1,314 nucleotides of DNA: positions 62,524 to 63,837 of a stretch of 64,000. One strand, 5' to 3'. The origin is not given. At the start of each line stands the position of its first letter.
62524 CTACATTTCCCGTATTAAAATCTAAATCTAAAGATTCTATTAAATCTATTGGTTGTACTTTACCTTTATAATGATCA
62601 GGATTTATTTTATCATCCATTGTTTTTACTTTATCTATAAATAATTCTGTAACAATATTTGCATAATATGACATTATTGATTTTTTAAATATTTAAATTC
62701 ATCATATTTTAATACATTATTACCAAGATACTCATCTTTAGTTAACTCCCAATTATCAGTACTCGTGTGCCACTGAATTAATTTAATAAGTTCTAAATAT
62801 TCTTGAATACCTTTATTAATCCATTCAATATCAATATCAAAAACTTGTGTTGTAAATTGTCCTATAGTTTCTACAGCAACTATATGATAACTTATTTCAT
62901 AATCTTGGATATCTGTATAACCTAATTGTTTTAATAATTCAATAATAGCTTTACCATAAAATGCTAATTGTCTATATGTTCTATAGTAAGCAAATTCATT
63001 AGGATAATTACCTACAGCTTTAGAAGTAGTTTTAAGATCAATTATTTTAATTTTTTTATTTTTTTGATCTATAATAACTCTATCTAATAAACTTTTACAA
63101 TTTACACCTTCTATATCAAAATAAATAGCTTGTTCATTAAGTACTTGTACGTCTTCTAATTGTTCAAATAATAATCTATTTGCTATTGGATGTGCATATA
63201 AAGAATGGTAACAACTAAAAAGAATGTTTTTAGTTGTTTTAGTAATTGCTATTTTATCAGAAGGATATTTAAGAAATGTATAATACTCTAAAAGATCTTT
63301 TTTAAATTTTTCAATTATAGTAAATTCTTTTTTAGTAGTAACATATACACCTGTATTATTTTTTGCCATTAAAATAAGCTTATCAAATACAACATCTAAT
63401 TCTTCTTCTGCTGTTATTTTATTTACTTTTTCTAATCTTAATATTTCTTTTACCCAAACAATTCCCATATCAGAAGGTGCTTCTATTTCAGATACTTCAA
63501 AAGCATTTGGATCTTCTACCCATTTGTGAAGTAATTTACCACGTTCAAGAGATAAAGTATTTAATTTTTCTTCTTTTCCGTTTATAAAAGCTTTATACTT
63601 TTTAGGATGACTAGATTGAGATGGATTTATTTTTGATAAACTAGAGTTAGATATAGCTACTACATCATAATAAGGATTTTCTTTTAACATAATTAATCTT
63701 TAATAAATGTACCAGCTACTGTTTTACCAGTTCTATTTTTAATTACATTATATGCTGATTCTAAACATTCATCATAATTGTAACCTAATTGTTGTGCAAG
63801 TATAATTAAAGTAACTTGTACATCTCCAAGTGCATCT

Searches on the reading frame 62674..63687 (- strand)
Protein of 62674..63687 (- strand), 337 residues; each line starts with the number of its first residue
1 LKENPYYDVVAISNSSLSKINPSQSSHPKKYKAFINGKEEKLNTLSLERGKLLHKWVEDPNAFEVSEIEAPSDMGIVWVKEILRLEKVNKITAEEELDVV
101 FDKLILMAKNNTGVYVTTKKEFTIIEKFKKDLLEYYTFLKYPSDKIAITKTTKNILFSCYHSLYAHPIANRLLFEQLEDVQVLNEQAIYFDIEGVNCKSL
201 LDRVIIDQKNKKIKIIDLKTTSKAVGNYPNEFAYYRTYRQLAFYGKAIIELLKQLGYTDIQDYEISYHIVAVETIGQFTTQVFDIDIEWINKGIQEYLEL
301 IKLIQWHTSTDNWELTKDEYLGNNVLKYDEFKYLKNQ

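Call 9: search_protein_families(library=phrogs, proteins=[window:62674-63687:-], max_evalue=0.001)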
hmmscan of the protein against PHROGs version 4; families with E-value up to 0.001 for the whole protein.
window:62674-63687:- (337 aa): 3 families
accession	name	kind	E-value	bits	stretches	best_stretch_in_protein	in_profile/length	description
phrog_412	-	DNA, RNA and nucleotide metabolism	3e-20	73.9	1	5-316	148-393/440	exonuclease VIII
phrog_69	-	DNA, RNA and nucleotide metabolism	1.5e-06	28.5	1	167-292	185-289/501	exonuclease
phrog_607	-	DNA, RNA and nucleotide metabolism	0.00048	19.5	1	14-314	596-857/883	exonuclease VII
